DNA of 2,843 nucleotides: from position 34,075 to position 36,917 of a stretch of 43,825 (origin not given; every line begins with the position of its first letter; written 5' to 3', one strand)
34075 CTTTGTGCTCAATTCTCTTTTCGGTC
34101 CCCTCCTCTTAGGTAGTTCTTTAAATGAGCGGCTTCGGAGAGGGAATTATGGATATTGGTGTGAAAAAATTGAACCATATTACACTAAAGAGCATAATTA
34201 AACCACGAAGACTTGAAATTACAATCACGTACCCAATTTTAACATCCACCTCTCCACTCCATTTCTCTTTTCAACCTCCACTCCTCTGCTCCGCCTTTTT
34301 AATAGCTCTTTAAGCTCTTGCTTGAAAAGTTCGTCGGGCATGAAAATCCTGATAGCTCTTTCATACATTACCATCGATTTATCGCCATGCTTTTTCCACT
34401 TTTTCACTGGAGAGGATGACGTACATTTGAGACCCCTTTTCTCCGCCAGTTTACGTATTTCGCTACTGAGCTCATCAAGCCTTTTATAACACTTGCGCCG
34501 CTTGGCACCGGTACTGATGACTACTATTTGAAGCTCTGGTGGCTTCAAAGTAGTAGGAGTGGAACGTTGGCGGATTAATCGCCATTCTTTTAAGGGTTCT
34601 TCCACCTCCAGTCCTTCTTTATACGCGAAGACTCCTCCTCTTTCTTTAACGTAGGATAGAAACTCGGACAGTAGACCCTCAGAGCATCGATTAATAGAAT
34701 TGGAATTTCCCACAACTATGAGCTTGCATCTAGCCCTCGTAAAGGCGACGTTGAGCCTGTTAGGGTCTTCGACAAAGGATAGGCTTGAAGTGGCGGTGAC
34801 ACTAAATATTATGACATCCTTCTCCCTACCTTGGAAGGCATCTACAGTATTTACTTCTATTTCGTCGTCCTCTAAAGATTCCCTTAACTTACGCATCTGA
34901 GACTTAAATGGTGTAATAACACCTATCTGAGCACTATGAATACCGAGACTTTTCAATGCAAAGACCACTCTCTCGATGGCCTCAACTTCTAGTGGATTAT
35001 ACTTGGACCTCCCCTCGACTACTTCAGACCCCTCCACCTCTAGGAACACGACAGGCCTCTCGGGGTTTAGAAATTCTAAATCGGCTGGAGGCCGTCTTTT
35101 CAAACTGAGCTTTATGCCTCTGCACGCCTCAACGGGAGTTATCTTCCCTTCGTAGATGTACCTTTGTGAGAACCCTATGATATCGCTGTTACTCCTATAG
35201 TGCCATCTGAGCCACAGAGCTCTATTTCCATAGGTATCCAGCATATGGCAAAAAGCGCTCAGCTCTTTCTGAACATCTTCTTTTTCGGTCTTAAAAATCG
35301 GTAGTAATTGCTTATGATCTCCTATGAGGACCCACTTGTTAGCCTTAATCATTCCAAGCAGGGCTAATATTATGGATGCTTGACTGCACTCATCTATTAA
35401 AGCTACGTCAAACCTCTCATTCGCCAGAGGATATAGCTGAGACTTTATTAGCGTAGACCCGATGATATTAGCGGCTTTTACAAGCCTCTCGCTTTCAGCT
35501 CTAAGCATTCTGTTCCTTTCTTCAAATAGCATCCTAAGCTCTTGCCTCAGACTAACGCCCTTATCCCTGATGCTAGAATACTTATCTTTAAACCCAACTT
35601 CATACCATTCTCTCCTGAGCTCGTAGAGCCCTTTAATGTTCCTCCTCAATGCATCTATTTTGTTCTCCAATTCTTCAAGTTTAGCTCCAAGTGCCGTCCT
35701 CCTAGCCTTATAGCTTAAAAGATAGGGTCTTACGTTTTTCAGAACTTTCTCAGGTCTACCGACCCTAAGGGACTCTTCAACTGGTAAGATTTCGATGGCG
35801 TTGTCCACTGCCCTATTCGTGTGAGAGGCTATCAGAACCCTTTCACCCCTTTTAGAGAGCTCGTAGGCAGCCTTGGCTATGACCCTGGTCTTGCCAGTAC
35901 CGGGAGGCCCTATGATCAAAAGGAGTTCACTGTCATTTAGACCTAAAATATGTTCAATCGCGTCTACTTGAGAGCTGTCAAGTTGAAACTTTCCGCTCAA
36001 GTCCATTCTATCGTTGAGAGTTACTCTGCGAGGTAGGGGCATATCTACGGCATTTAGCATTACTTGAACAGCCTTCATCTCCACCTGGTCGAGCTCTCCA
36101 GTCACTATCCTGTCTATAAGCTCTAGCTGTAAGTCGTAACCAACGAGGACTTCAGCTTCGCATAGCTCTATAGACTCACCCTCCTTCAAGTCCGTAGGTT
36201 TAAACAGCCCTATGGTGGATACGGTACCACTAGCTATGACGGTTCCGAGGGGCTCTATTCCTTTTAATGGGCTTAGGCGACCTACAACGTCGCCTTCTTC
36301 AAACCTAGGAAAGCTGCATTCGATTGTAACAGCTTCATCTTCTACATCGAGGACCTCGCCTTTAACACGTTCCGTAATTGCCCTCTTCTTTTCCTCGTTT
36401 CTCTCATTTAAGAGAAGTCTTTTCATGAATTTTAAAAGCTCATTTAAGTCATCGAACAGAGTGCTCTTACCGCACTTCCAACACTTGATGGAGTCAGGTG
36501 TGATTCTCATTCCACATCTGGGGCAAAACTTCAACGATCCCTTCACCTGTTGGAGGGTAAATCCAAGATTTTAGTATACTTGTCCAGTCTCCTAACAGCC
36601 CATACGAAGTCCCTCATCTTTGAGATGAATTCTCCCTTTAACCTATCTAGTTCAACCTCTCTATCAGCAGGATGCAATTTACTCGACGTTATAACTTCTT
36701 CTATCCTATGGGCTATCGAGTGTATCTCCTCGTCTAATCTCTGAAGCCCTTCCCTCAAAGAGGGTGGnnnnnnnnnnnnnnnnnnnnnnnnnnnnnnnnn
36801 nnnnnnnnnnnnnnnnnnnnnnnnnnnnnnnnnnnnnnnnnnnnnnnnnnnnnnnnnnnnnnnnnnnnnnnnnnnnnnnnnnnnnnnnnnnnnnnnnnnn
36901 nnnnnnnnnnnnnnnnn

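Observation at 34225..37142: DCD (EVE/PUA-like modified-base reader) gene translationally coupled to a Zn-ribbon Upf1/Dna2-like SF1 helicase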

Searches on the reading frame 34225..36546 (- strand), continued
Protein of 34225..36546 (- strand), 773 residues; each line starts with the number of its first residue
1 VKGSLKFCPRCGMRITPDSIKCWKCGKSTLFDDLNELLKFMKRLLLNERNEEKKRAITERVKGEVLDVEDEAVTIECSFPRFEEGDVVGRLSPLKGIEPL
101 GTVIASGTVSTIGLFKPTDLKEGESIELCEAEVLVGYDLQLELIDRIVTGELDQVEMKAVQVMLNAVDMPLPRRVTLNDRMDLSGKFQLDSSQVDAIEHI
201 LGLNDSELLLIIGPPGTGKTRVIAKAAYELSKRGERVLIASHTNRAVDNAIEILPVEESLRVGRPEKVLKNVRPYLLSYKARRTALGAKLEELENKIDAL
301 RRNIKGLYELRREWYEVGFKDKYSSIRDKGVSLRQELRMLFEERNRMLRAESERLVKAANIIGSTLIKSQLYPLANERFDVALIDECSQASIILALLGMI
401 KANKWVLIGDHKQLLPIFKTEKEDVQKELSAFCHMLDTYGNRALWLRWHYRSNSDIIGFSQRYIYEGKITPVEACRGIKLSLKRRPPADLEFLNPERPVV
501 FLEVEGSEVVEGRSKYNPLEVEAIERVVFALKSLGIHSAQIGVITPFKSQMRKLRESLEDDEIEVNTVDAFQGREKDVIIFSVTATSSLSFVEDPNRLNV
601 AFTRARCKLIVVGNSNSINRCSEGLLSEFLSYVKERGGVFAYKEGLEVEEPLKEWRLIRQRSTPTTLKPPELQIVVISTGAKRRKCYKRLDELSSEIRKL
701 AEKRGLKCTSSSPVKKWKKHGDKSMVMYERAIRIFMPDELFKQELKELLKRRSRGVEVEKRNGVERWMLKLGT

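Call 86: search_dna_similar(query=window:34225-36546:-, collection=plasmids, mode=protein, max_evalue=1e-20, max_rows=12)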
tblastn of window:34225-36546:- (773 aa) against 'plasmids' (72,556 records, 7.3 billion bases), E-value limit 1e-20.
Records with a match: 13; places in all: 15; records where one place covers at least 80% of the query: 1.
Best place of each record, by identity: <60% 13.
By first word of the organism name: Halorussus 2; halophilic 1; Fulvitalea 1; Aliarcobacter 1; Halomicrococcus 1; Streptococcus 1; Halobacterium 1; Natronosalvus 1; Halalkalicoccus 1; Natrinema 1; and 2 more.
By predicted mobility (MOB-suite, as given by PLSDB): non-mobilizable 13.
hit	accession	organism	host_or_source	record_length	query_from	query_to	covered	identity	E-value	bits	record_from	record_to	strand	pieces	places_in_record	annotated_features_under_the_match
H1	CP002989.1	halophilic archaeon DL31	-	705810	6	649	83%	33.5%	9e-83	296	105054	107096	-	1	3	AAA ATPase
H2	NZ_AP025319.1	Fulvitalea axinellae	-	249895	189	640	58%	27.4%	5e-30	135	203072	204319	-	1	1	AAA domain-containing protein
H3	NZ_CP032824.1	Aliarcobacter cryaerophilus ATCC 43158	bovine,cell culture,Aborted bovine ...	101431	153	603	58%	27.4%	1e-27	128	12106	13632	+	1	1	AAA domain-containing protein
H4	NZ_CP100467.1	Halomicrococcus gelatinilyticus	cell culture,sediment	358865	207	637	56%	28.6%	3e-34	149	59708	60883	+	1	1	AAA domain-containing protein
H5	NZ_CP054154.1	Streptococcus salivarius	Homo sapiens,single culture,oral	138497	186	614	55%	28.6%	3e-34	149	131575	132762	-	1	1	AAA domain-containing protein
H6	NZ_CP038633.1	Halobacterium salinarum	cell culture,DSM:3754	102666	172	618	58%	27.3%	1e-26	125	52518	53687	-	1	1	AAA domain-containing protein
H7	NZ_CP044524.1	Halorussus halophilus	pure culture,marine solar saltern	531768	207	636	56%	28.4%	7e-28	129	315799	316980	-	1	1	AAA domain-containing protein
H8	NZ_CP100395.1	Natronosalvus caseinilyticus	Salt lake,Salt lake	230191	203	633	56%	28.2%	5e-30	135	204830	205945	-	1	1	AAA domain-containing protein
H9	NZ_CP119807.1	Halorussus lipolyticus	cell culture,coastal saline-alkali land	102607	207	623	54%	28.4%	1e-30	137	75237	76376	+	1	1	AAA domain-containing protein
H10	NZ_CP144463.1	Halalkalicoccus sp. FCH27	cell culture,Salt lake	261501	207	614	53%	28.3%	1e-31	140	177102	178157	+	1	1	AAA domain-containing protein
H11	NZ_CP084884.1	Natrinema zhouii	pure culture,Salt mine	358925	206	618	53%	27.9%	7e-31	138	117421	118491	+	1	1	AAA domain-containing protein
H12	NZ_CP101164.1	Halorarius halobius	cell culture,salt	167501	359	637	36%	32.7%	1e-26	125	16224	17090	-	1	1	AAA domain-containing protein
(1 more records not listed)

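Call 87: search_dna_similar(query=window:34225-36546:-, collection=phages, mode=protein, max_evalue=1e-10, max_rows=12)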
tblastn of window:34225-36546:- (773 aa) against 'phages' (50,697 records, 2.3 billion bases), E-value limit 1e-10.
Records with a match: 2; places in all: 2; records where one place covers at least 80% of the query: 0.
Best place of each record, by identity: <60% 2.
By first word of the organism name: Bacteriophage 2.
By host as written in the record: - 2.
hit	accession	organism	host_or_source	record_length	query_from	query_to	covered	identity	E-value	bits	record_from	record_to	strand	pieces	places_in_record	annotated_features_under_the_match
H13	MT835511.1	Bacteriophage sp.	human fecal samples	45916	379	618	31%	29.8%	3e-17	93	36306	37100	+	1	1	record has no annotation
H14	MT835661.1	Bacteriophage sp.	human fecal samples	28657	379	612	30%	27.4%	1e-11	74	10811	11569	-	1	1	record has no annotation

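Call 88: get_annotated_region(hit=H1, flank=6000)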
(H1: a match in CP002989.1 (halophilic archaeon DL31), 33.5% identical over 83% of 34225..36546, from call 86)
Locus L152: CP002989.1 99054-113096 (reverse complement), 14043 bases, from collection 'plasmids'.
description: Halophilic archaeon DL31 plasmid phalar01, complete sequence
organism: halophilic archaeon DL31 (NCBI taxid 756883)
taxonomy: Archaea; Euryarchaeota; Halobacteria; Halobacteriales; ; ; halophilic archaeon DL31
host: -; source: -; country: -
typing (MOB-suite, as given by PLSDB): non-mobilizable; replicon rep_cluster_1020; mating-pair formation MPF_T
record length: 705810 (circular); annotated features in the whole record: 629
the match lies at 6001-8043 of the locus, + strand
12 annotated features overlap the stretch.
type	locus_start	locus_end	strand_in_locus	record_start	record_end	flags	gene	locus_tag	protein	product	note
CDS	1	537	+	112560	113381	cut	-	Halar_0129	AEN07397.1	transposase IS4 family protein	-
CDS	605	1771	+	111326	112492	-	-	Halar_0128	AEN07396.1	transposase (ISH3)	-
CDS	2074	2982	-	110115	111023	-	-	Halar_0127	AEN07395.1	ADP-ribosyl-(dinitrogen reductase) hydrolase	-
CDS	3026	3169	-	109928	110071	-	-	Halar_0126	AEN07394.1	hypothetical protein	-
CDS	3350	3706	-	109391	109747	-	-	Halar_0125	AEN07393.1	hypothetical protein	-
CDS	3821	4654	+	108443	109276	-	-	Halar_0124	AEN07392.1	CBS domain containing protein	-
CDS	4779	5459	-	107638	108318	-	-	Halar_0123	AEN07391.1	Integrase catalytic region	-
CDS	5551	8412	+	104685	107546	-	-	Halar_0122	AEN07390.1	AAA ATPase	-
CDS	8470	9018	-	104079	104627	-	-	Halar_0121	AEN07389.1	hypothetical protein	-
CDS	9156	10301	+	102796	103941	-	-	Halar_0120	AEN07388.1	Restriction endonuclease, type I, EcoRI, R subunit/Type III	-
CDS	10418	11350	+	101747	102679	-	-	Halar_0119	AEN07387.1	Competence CoiA family protein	-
CDS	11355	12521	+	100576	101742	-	-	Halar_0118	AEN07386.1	transposase (ISH3)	-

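Call 91: search_protein_families(library=padloc, proteins=[L071:4659-7289:+, L071:3943-4674:+, L073:4968-7478:+, L073:4241-4951:+, L066:1-453:+], max_evalue=0.001)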
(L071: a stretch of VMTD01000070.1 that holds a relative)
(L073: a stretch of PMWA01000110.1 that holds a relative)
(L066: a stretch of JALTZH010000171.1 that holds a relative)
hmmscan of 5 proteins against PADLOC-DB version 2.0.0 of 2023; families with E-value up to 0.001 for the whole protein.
L071:4659-7289:+ (876 aa): 19 families
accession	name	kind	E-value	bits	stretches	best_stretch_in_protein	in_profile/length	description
PDLC03920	MkoA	-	9.6e-86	287.1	1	116-844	575-1096/1112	-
PDLC03921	MkoA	-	4.3e-56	188.4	2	487-825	1217-1572/1607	-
PDLC03924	MkoC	-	9e-39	131.3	3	636-826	768-950/1136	-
PDLC05009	PDC-S37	-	2.4e-18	63.4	2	572-820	935-1197/1550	-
PDLC02895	DpdJ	-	5.8e-18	61.2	1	573-817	191-451/2112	DpdJ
PDLC04476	PDC-M16A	-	2.6e-10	37.3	0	170-218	17-67/691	-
PDLC05065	PDC-S68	-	4e-09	32.8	1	103-213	552-657/1221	-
PDLC02194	Hhe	-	1.8e-08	30.1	1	573-613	1379-1419/1911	-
PDLC00104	GajB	-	5.5e-08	30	1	755-818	497-563/574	UrvD helicase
PDLC00121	GajB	-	8.9e-08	29.1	1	175-227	17-74/565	UrvD helicase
PDLC05064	PDC-S68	-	1.7e-07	27.4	1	160-224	684-748/1273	-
PDLC02350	AbiO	-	4.5e-07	27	1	161-217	179-233/468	AbiO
PDLC04140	mad8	-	5.7e-07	27.3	1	164-292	15-154/314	mads_8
PDLC00112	GajB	-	1.2e-06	25.4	0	181-228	23-73/581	UrvD helicase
PDLC00130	GajB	-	3.3e-06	23.7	0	161-293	4-130/589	UrvD helicase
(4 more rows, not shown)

L071:3943-4674:+ (243 aa): 32 families (the best 25 are shown)
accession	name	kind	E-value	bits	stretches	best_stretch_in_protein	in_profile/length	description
PDLC02614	DrmC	-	9.3e-18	62.5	1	96-220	21-145/153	DrmC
PDLC02597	DrmC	-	1.2e-12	46.3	1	165-213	175-223/242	DrmC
PDLC02585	DrmC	-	1.7e-12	45.4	1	33-223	40-242/253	DrmC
PDLC02599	DrmC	-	8.7e-12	42.7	1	100-228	13-138/387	DrmC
PDLC02607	DrmC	-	9.4e-12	42.8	1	166-226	194-254/265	DrmC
PDLC02587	DrmC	-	1e-11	42.3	1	168-225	198-255/267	DrmC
PDLC02588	DrmC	-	5e-11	40.7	1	171-218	189-236/256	DrmC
PDLC02616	DrmC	-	5.8e-11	40.4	1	36-225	25-215/224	DrmC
PDLC03922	MkoB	-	9.1e-11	39.7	1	36-224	256-444/610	-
PDLC02595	DrmC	-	7e-10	37.1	1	105-226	125-259/269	DrmC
PDLC02606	DrmC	-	7.6e-10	36.8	1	171-214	118-162/182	DrmC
PDLC02605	DrmC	-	1.9e-09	35.5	1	164-231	199-265/270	DrmC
PDLC02604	DrmC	-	3.8e-09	35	1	174-227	31-83/92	DrmC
PDLC03924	MkoC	-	9.2e-09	31.9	1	49-212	955-1119/1136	-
PDLC02601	DrmC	-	2.8e-08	31.5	1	174-227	234-286/295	DrmC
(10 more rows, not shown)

L073:4968-7478:+ (836 aa): 9 families
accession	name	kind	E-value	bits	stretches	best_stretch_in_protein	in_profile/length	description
PDLC03920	MkoA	-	1.3e-76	256.8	1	147-823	608-1099/1112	-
PDLC03921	MkoA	-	5.1e-58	194.8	2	370-826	1114-1591/1607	-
PDLC03924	MkoC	-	6.7e-28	95.3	2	631-813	777-952/1136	-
PDLC05009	PDC-S37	-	3.3e-17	59.6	2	558-598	935-975/1550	-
PDLC02895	DpdJ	-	1.3e-16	56.7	1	560-810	192-459/2112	DpdJ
PDLC02194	Hhe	-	4.6e-10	35.3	1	549-599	1368-1419/1911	-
PDLC04140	mad8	-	1.6e-06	25.9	1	166-275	23-147/314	mads_8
PDLC04173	GajB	-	3.9e-05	20.8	0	174-220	13-58/471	-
PDLC00121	GajB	-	5.5e-05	19.9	0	173-227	21-80/565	UrvD helicase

L073:4241-4951:+ (236 aa): 33 families (the best 25 are shown)
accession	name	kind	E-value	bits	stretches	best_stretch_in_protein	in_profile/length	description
PDLC02614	DrmC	-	2.6e-15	54.5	1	91-209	17-138/153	DrmC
PDLC02599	DrmC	-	3.1e-13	47.4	1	98-226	12-139/387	DrmC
PDLC02588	DrmC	-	3.6e-12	44.5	1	157-221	178-242/256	DrmC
PDLC02585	DrmC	-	2.6e-10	38.3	1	168-209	190-231/253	DrmC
PDLC02606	DrmC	-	3.2e-10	38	1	168-208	118-159/182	DrmC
PDLC02607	DrmC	-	8.5e-10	36.4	1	170-222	201-253/265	DrmC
PDLC03924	MkoC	-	2.3e-09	33.9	1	66-208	965-1118/1136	-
PDLC02604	DrmC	-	7.8e-09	34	1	172-230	32-89/92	DrmC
PDLC02616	DrmC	-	1e-08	33.1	1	36-221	22-214/224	DrmC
PDLC02597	DrmC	-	1.2e-08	33.2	1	171-210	184-223/242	DrmC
PDLC02611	DrmC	-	1.4e-08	33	1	129-220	35-127/138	DrmC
PDLC02601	DrmC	-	1.7e-08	32.3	1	136-231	203-293/295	DrmC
PDLC02591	DrmC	-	1.9e-08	31.8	1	129-209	154-237/260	DrmC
PDLC02589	DrmC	-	2e-08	31.7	1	171-221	203-252/264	DrmC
PDLC02587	DrmC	-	1.3e-07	28.9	1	167-218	200-251/267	DrmC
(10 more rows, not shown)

L066:1-453:+ (150 aa): 0 families

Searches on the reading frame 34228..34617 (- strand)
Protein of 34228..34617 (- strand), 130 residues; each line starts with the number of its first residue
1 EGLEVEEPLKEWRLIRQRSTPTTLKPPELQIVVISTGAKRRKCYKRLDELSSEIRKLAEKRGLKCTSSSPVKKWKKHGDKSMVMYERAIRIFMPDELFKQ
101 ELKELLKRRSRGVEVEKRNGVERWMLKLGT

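Call 37: search_protein_representatives(protein=window:34228-34617:-)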
Query: 130 residues. Proteins with E-value up to 0.001 (for the whole library): 2; up to 1e-10: 0; up to 1e-30: 0. The best 2 are listed.
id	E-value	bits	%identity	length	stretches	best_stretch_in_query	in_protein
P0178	9.5e-08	48.3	38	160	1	25-117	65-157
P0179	9.6e-06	41.8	35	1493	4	93-120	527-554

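Call 44: search_protein_families(library=pfam, proteins=[P0178], max_evalue=0.01)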
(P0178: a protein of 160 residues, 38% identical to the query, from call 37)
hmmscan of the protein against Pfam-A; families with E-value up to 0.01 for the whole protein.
P0178 (160 aa): 0 families

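Call 71: search_solved_structures(query=window:34228-34617:-, max_evalue=10)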
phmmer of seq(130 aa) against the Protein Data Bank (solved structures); distinct sequences matched with E-value up to 10: 0.

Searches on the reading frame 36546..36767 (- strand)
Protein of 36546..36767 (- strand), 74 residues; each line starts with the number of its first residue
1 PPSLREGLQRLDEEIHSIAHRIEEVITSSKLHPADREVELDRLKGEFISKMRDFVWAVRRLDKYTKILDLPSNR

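Call 30: find_homologous_proteins(query=window:36546-36767:-, max_evalue=0.01)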
Query seq(74 aa) (74 aa): 2 proteins with E <= 0.01 among 2 candidates.
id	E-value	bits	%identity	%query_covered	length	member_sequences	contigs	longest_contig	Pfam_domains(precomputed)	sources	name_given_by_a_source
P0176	8.6e-30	120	79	96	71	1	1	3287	-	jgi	jgi:predicted nucleic acid-binding Zn-ribbon protein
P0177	3.2e-25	105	71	97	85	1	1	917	-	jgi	-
